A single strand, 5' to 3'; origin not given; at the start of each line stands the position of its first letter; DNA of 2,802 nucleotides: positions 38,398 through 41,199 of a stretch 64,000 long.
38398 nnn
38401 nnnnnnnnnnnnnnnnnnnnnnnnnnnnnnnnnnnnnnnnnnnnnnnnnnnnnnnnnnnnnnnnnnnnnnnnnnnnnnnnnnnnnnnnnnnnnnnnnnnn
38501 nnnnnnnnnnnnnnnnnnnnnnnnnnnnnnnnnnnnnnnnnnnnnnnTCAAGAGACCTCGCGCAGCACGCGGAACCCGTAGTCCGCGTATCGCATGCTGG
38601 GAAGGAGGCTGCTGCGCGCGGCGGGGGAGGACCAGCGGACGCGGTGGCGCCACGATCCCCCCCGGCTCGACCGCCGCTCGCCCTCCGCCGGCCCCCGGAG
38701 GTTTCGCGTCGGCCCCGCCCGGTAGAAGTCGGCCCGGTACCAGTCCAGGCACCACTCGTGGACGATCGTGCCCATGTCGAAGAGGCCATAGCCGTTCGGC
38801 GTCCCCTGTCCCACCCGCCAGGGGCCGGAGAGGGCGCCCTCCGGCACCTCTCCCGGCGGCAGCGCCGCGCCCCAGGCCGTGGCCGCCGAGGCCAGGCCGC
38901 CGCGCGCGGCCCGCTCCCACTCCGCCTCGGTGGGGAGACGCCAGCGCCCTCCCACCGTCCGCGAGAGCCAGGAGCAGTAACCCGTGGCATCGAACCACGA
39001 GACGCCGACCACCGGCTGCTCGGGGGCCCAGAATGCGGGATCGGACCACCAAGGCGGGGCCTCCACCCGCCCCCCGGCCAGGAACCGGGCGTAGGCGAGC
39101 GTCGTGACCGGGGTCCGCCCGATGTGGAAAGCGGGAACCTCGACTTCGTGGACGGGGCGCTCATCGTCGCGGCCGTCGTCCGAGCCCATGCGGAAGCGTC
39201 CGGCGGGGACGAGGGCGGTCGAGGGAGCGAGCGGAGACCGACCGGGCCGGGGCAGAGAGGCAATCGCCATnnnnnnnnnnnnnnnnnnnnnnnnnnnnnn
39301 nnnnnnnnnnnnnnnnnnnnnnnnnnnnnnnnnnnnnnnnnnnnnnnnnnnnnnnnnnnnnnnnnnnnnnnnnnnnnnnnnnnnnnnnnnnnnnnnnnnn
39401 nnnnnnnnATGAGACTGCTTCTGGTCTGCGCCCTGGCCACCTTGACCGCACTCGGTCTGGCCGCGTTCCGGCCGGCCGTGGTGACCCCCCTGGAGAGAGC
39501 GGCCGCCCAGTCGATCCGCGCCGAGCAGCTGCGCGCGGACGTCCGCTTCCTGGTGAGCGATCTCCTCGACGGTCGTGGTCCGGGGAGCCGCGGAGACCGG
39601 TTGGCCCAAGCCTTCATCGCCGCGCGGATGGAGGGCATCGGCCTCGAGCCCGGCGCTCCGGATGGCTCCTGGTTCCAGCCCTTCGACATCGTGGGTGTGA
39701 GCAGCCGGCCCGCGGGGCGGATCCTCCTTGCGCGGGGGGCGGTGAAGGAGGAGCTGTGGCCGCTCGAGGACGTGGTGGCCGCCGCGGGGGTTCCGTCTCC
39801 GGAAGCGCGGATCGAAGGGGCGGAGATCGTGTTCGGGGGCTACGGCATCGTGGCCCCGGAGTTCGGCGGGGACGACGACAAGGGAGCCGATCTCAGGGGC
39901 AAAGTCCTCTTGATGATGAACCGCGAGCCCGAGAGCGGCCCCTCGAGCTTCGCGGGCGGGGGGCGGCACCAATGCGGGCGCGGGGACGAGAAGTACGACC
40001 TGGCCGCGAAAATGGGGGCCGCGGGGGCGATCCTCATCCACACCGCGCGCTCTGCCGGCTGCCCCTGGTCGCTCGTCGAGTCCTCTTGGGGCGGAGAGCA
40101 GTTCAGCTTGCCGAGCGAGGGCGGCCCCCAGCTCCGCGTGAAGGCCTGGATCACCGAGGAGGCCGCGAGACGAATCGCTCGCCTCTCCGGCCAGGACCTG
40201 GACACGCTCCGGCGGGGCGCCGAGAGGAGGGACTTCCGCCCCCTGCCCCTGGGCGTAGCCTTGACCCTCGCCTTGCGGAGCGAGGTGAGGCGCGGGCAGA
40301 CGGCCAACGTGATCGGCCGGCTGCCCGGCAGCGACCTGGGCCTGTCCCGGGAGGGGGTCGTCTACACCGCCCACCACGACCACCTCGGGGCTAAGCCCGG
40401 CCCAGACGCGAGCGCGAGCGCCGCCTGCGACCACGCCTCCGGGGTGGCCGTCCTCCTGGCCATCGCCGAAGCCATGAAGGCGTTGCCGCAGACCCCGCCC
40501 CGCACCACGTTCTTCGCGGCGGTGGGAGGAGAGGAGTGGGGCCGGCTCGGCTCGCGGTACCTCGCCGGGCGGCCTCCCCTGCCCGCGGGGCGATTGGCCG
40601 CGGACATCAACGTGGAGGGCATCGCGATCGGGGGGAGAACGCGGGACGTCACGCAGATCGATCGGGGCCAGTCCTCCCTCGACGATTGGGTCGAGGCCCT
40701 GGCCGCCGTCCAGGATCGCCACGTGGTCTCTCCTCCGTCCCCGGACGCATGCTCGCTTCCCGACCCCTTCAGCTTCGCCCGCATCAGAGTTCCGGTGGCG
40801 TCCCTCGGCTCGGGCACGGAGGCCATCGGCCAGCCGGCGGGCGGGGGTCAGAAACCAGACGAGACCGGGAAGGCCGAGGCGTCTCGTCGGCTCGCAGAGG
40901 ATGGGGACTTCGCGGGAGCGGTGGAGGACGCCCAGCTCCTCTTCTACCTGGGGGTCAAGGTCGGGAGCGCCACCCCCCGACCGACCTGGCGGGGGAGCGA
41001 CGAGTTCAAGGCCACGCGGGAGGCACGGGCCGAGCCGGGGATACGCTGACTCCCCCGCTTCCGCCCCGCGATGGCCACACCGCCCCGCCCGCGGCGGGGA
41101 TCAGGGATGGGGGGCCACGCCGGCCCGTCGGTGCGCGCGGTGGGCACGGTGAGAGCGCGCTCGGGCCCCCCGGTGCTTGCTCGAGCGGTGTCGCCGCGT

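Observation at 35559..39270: PilZ domain protein translationally coupled to an FGE-like protein, convergent with a GT4 glycosyltransferase-methyltransferase pair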

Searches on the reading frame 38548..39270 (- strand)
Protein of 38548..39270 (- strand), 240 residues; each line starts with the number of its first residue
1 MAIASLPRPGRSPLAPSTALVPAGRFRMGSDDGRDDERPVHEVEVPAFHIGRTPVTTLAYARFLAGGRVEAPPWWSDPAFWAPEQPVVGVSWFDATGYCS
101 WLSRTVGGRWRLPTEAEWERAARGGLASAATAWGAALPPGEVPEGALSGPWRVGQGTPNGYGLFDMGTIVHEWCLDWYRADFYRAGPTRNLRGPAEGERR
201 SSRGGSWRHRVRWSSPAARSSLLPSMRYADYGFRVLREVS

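Call 5: search_protein_families(library=pfam, proteins=[window:38548-39270:-], max_evalue=0.1)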
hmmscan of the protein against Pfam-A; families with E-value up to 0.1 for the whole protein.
window:38548-39270:- (240 aa): 1 family
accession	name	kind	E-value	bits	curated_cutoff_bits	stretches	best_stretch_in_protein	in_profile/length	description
PF03781.23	FGE-sulfatase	-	5.9e-48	164.2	23.3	1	16-237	3-255/255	Sulfatase-modifying factor enzyme 1-like domain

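Call 7: find_homologous_proteins(query=window:38548-39270:-, max_evalue=1e-10)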
Query window:38548-39270:- (240 aa): 7631 proteins with E <= 1e-10 among 8000 candidates; the best 120 are listed.
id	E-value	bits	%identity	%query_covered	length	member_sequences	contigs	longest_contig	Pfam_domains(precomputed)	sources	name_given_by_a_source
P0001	5.6e-160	549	100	100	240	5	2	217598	PF03781.23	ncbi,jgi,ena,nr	ncbi:MAG TPA: SUMF1/EgtB/PvdO family nonheme iron enzyme [Vicinamibacteria bacterium]|jgi:sulfatase 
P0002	7.2e-129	447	92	89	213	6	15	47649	PF03781.23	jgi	jgi:formylglycine-generating enzyme required for sulfatase activity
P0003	2.4e-126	439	84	99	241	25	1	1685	PF03781.23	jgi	jgi:sulfatase modifying factor 1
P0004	1.8e-119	416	78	100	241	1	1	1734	PF03781.23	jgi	jgi:sulfatase modifying factor 1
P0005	1.2e-108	381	72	100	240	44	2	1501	PF03781.23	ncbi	-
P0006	5.7e-107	375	74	95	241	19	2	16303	PF03781.23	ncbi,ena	-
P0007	1.2e-105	371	83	85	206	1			PF03781.23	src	-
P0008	2.4e-105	370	73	90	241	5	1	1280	PF03781.23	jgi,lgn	-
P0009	1.7e-104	367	73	92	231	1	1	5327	PF03781.23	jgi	jgi:formylglycine-generating enzyme required for sulfatase activity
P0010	2.3e-104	367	73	92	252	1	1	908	PF03781.23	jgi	jgi:formylglycine-generating enzyme required for sulfatase activity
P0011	3.6e-104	366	68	98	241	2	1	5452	PF03781.23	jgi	jgi:formylglycine-generating enzyme required for sulfatase activity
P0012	3.8e-104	366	69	97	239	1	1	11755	PF03781.23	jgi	jgi:formylglycine-generating enzyme required for sulfatase activity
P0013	3.3e-103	363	68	100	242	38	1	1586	PF03781.23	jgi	jgi:formylglycine-generating enzyme required for sulfatase activity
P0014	4.5e-103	363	69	100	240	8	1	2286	PF03781.23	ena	-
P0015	5.5e-103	362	75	89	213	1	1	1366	PF03781.23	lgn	-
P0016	7.5e-103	362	72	94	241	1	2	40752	PF03781.23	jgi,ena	-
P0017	1.3e-102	361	75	88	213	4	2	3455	PF03781.23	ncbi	-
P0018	1.4e-102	361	71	95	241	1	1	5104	PF03781.23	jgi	-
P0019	1.4e-102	361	72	90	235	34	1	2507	PF03781.23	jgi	jgi:formylglycine-generating enzyme required for sulfatase activity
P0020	2.0e-102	360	72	93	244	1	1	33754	PF03781.23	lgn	-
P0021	2.5e-102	360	71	96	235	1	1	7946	PF03781.23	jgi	jgi:formylglycine-generating enzyme required for sulfatase activity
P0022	3.1e-102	360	70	95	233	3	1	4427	PF03781.23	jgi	jgi:sulfatase modifying factor 1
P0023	6.5e-102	359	72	95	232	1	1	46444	PF03781.23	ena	-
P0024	7.4e-102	359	68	100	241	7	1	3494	PF03781.23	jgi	jgi:sulfatase modifying factor 1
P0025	8.6e-102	358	73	94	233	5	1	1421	PF03781.23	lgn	-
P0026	8.9e-102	358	67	100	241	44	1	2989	PF03781.23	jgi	jgi:formylglycine-generating enzyme required for sulfatase activity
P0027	9.4e-102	358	72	95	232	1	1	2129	PF03781.23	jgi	jgi:formylglycine-generating enzyme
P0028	1.2e-101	358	72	95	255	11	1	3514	PF03781.23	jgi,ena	-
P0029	1.6e-101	357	70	95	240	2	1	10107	PF03781.23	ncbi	ncbi:MAG: formylglycine-generating enzyme family protein [Solirubrobacterales bacterium]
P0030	1.6e-101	357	70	100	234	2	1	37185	PF03781.23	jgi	jgi:formylglycine-generating enzyme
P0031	1.8e-101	357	70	95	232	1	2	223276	PF03781.23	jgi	jgi:formylglycine-generating enzyme required for sulfatase activity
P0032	3.0e-101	357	71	95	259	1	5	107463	PF03781.23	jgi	jgi:sulfatase modifying factor 1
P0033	3.1e-101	357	71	93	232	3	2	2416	PF03781.23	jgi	jgi:formylglycine-generating enzyme required for sulfatase activity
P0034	7.6e-101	355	72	93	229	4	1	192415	PF03781.23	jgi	jgi:formylglycine-generating enzyme required for sulfatase activity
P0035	1.2e-100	355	71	95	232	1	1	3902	PF03781.23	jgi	jgi:formylglycine-generating enzyme required for sulfatase activity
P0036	1.6e-100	354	67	100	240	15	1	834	PF03781.23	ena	-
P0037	1.9e-100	354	72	93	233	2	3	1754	PF03781.23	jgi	jgi:formylglycine-generating enzyme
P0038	2.5e-100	354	70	96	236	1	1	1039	PF03781.23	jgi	jgi:formylglycine-generating enzyme required for sulfatase activity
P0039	2.8e-100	353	71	90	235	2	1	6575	PF03781.23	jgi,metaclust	metaclust:\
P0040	2.9e-100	353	72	94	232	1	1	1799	PF03781.23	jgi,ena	-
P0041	3.9e-100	353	69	94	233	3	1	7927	PF03781.23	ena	-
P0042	5.8e-100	352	69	94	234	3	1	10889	PF03781.23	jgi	jgi:formylglycine-generating enzyme required for sulfatase activity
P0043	7.1e-100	352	71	94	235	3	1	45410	PF03781.23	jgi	jgi:formylglycine-generating enzyme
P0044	8.3e-100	352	70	95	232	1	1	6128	PF03781.23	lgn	-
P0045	9.9e-100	352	75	88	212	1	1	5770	PF03781.23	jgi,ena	-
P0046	1.2e-99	351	72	88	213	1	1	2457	PF03781.23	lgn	-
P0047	1.2e-99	351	68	100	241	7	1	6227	PF03781.23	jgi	jgi:formylglycine-generating enzyme required for sulfatase activity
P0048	1.3e-99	351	71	92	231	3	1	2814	PF03781.23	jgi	jgi:formylglycine-generating enzyme required for sulfatase activity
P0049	1.3e-99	351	71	94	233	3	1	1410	PF03781.23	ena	-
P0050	1.5e-99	351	71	94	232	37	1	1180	PF03781.23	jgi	jgi:formylglycine-generating enzyme required for sulfatase activity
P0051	1.6e-99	351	69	95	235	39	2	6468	PF03781.23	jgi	jgi:sulfatase modifying factor 1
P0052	1.7e-99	351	72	90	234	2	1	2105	PF03781.23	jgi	-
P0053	1.8e-99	351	74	88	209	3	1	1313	PF03781.23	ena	-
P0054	1.9e-99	351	69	95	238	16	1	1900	PF03781.23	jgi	jgi:sulfatase modifying factor 1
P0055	2.4e-99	350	69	93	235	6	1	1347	PF03781.23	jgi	jgi:formylglycine-generating enzyme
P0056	2.8e-99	350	69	95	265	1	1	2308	PF03781.23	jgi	jgi:formylglycine-generating enzyme required for sulfatase activity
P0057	2.9e-99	350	71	94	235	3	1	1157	PF03781.23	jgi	jgi:formylglycine-generating enzyme required for sulfatase activity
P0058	3.0e-99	350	71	90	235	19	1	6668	PF03781.23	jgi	jgi:formylglycine-generating enzyme required for sulfatase activity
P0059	3.1e-99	350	66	100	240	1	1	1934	PF03781.23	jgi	jgi:formylglycine-generating enzyme required for sulfatase activity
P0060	3.3e-99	350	66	100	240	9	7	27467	PF03781.23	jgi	jgi:sulfatase modifying factor 1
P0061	3.3e-99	350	70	94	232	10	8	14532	PF03781.23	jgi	jgi:formylglycine-generating enzyme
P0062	4.8e-99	349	71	93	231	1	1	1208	PF03781.23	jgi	jgi:formylglycine-generating enzyme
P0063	7.2e-99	349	66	100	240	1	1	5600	PF03781.23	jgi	-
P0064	7.2e-99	349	69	95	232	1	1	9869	PF03781.23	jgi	jgi:formylglycine-generating enzyme required for sulfatase activity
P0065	9.2e-99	348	70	94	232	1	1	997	PF03781.23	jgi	-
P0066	9.2e-99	348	69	95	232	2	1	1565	PF03781.23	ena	-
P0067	1.0e-98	348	70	95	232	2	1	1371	PF03781.23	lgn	-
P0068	1.0e-98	348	69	94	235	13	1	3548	PF03781.23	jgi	jgi:formylglycine-generating enzyme required for sulfatase activity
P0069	1.1e-98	348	67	95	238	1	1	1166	PF03781.23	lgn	-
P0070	1.2e-98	348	68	99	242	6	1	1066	PF03781.23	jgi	jgi:sulfatase modifying factor 1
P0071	1.5e-98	348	65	100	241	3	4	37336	PF03781.23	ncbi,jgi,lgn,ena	-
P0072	1.9e-98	347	65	100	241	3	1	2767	PF03781.23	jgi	jgi:formylglycine-generating enzyme required for sulfatase activity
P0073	1.9e-98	347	65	100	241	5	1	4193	PF03781.23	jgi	jgi:sulfatase modifying factor 1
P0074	2.0e-98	347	70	94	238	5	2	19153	PF03781.23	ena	-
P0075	2.0e-98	347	65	100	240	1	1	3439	PF03781.23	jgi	-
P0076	2.0e-98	347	65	100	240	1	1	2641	PF03781.23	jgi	-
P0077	2.4e-98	347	65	100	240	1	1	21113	PF03781.23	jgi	jgi:formylglycine-generating enzyme required for sulfatase activity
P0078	2.5e-98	347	65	100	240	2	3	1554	PF03781.23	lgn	-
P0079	2.9e-98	347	65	100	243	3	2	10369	PF03781.23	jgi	jgi:sulfatase modifying factor 1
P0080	3.6e-98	346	67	95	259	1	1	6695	PF03781.23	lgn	-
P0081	3.7e-98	346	68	95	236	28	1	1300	PF03781.23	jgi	jgi:formylglycine-generating enzyme required for sulfatase activity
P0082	3.8e-98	346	70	92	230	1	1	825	PF03781.23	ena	-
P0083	4.2e-98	346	67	97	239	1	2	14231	PF03781.23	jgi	jgi:formylglycine-generating enzyme required for sulfatase activity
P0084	4.2e-98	346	70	90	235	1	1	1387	PF03781.23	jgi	jgi:sulfatase modifying factor 1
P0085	4.3e-98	346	69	97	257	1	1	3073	PF03781.23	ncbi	-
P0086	5.6e-98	346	72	90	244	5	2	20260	PF03781.23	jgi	jgi:formylglycine-generating enzyme required for sulfatase activity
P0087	6.1e-98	346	68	99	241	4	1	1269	PF03781.23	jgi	jgi:formylglycine-generating enzyme required for sulfatase activity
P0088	6.2e-98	346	67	100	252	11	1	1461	PF03781.23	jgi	-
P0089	7.2e-98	346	71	91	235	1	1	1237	PF03781.23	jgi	jgi:formylglycine-generating enzyme required for sulfatase activity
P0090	7.3e-98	345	70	92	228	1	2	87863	PF03781.23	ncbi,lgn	-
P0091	7.4e-98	345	69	95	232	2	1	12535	PF03781.23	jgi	jgi:formylglycine-generating enzyme required for sulfatase activity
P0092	7.6e-98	345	68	95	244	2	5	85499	PF03781.23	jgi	jgi:sulfatase modifying factor 1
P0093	7.7e-98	345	71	93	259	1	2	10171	PF03781.23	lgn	-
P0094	1.0e-97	345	72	88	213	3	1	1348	PF03781.23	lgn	-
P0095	1.4e-97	345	67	95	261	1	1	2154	PF03781.23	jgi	jgi:sulfatase modifying factor 1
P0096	1.5e-97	344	65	100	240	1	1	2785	PF03781.23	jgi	-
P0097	2.0e-97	344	66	98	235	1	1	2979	PF03781.23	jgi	-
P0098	2.1e-97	344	68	98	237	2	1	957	PF03781.23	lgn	-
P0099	2.3e-97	344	66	100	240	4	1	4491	PF03781.23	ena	-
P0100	2.7e-97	344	68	94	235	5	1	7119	PF03781.23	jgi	jgi:formylglycine-generating enzyme required for sulfatase activity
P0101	2.8e-97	344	65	100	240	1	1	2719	PF03781.23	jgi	jgi:formylglycine-generating enzyme required for sulfatase activity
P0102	2.8e-97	344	69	93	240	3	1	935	PF03781.23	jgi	jgi:formylglycine-generating enzyme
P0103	3.8e-97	343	65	100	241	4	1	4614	PF03781.23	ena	-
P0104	4.1e-97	343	69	95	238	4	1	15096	PF03781.23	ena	-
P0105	4.5e-97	343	65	100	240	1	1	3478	PF03781.23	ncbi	-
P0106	4.6e-97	343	64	100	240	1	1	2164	PF03781.23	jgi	jgi:sulfatase modifying factor 1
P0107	4.7e-97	343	67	94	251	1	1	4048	PF03781.23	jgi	jgi:formylglycine-generating enzyme required for sulfatase activity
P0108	4.7e-97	343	69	94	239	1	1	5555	PF03781.23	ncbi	-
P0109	5.3e-97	343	73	89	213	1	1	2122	PF03781.23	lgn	-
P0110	5.6e-97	343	70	94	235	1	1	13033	PF03781.23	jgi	jgi:formylglycine-generating enzyme required for sulfatase activity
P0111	6.0e-97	343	69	94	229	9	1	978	PF03781.23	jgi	jgi:formylglycine-generating enzyme required for sulfatase activity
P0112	6.9e-97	342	72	90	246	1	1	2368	PF03781.23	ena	-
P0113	8.2e-97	342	69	94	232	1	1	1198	PF03781.23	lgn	-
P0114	9.7e-97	342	70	90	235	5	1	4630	PF03781.23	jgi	jgi:formylglycine-generating enzyme required for sulfatase activity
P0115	1.1e-96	342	69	96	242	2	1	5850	PF03781.23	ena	-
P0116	1.9e-96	341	69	94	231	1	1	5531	PF03781.23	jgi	jgi:formylglycine-generating enzyme required for sulfatase activity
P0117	2.0e-96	341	69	93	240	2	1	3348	PF03781.23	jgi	jgi:formylglycine-generating enzyme required for sulfatase activity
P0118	2.1e-96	341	68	94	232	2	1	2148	PF03781.23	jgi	jgi:formylglycine-generating enzyme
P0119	2.5e-96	340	69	94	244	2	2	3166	PF03781.23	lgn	-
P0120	2.7e-96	340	70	94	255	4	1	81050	PF03781.23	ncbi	-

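Call 8: find_encoding_contigs(protein=P0031, flank=5000, max_places=3)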
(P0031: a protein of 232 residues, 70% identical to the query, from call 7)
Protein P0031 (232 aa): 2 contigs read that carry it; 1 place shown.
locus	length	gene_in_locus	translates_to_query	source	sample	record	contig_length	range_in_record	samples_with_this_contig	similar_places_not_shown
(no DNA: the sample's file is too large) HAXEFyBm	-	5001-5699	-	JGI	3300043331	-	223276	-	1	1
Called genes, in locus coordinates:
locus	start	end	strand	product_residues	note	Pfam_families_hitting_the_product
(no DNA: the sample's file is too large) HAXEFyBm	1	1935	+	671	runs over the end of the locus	PF08448:PAS_4, PF00989:PAS, PF08448:PAS_4, PF13188:PAS_8 (weak), PF13426:PAS_9, PF00512:HisKA (weak), PF02518:HATPase_c, PF00072:Response_reg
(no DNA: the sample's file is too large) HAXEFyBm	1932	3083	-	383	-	PF00072:Response_reg, PF00563:EAL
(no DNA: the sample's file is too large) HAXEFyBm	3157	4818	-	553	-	PF04389:Peptidase_M28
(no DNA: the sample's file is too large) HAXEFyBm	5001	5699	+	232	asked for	PF03781:FGE-sulfatase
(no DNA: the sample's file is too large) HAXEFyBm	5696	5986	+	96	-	PF07238:PilZ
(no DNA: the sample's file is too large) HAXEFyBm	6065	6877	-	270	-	PF02678:Pirin, PF17954:Pirin_C_2 (weak)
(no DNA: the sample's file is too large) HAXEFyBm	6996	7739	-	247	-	PF03544:TonB_C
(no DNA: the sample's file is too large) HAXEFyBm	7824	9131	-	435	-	PF00534:Glycos_transf_1, PF13524:Glyco_trans_1_2 (weak), PF13692:Glyco_trans_1_4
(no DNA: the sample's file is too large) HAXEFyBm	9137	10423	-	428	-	PF13489:Methyltransf_23, PF07021:MetW, PF08241:Methyltransf_11, PF08242:Methyltransf_12 (weak), PF13649:Methyltransf_25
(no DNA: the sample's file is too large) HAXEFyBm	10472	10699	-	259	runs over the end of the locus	PF05690:ThiG, PF03060:NMO (weak)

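Call 9: find_encoding_contigs(protein=P0034, flank=5000, max_places=3)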
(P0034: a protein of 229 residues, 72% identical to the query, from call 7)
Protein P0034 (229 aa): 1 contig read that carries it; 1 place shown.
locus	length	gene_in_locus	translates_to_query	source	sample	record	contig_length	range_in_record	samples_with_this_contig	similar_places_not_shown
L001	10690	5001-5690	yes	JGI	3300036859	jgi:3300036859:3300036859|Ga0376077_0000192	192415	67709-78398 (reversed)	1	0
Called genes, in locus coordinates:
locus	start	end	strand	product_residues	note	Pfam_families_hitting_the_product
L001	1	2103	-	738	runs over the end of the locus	PF09335:VTT_dom, PF09924:LPG_synthase_C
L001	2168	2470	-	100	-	PF12836:HHH_3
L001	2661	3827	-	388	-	PF00356:LacI, PF13407:Peripla_BP_4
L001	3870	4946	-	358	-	PF01263:Aldose_epim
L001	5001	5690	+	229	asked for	PF03781:FGE-sulfatase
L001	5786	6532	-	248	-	PF03544:TonB_C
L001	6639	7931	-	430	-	PF00534:Glycos_transf_1, PF13524:Glyco_trans_1_2 (weak), PF13692:Glyco_trans_1_4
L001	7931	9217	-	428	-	PF13489:Methyltransf_23, PF07021:MetW, PF08241:Methyltransf_11, PF08242:Methyltransf_12 (weak), PF13649:Methyltransf_25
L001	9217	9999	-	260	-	PF05690:ThiG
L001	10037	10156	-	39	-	-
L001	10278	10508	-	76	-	PF02597:ThiS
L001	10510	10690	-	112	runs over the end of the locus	-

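Call 10: find_encoding_contigs(protein=P0029, flank=5000, max_places=3)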
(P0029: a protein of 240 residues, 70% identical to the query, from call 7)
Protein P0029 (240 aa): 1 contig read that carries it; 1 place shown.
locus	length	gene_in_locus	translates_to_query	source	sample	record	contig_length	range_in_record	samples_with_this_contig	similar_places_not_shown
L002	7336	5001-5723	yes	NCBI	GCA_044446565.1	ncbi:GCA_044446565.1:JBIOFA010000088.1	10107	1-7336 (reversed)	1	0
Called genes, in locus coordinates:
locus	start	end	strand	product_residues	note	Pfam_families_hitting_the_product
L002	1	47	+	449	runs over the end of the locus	PF04174:CP_ATPgrasp_1 (weak), PF14403:CP_ATPgrasp_2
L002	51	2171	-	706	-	PF08450:SGL (faint), PF26550:Tricorn_2nd (weak), PF26549:Tricorn_N, PF07676:PD40, PF26549:Tricorn_N (weak), PF20434:BD-FAE, PF00326:Peptidase_S9, PF01738:DLH, +2 more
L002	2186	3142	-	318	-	PF08240:ADH_N, PF16912:Glu_dehyd_C (faint), PF00107:ADH_zinc_N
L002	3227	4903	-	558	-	PF04389:Peptidase_M28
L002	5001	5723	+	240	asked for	PF03781:FGE-sulfatase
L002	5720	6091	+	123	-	PF07238:PilZ (weak)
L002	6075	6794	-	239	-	PF03544:TonB_C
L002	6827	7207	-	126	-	PF02472:ExbD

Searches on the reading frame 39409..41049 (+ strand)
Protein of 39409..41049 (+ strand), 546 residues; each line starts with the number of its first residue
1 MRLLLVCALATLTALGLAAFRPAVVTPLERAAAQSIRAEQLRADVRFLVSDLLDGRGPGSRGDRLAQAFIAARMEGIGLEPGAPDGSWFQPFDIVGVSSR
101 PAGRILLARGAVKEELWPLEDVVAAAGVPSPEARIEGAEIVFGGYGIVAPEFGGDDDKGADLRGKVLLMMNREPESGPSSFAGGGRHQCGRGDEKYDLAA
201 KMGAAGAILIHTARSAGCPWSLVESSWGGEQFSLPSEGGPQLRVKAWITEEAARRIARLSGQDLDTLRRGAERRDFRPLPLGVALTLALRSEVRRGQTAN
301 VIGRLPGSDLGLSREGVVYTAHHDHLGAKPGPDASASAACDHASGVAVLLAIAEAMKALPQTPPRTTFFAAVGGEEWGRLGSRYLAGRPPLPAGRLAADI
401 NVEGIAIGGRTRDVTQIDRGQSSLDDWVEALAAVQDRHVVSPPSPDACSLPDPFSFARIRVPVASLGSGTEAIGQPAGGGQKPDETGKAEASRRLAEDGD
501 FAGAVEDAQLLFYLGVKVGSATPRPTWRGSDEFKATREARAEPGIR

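Call 5: search_protein_families(library=pfam, proteins=[window:39409-41049:+], max_evalue=0.1)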
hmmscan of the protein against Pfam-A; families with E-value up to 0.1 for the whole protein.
window:39409-41049:+ (546 aa): 4 families
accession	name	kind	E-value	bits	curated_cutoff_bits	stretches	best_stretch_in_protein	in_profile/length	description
PF04389.22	Peptidase_M28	-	8.6e-25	88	21.3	1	300-466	1-158/193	Peptidase family M28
PF01546.33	Peptidase_M20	-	1.1e-05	25.9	24.6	1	339-394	33-82/206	Peptidase family M20/M25/M40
PF02225.27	PA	-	0.00048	20.6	23.9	1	152-213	11-60/95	PA domain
PF05450.20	Nicastrin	-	0.027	14.5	25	1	339-384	22-69/218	Nicastrin large lobe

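Call 22: search_protein_families(library=ncbifam, proteins=[window:39409-41049:+], max_evalue=0.01)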
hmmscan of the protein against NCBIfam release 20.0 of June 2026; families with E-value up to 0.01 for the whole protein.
window:39409-41049:+ (546 aa): 0 families

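Call 73: search_protein_families(library=padloc, proteins=[window:39409-41049:+], max_evalue=0.001)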
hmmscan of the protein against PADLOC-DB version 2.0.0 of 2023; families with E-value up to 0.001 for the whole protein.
window:39409-41049:+ (546 aa): 0 families
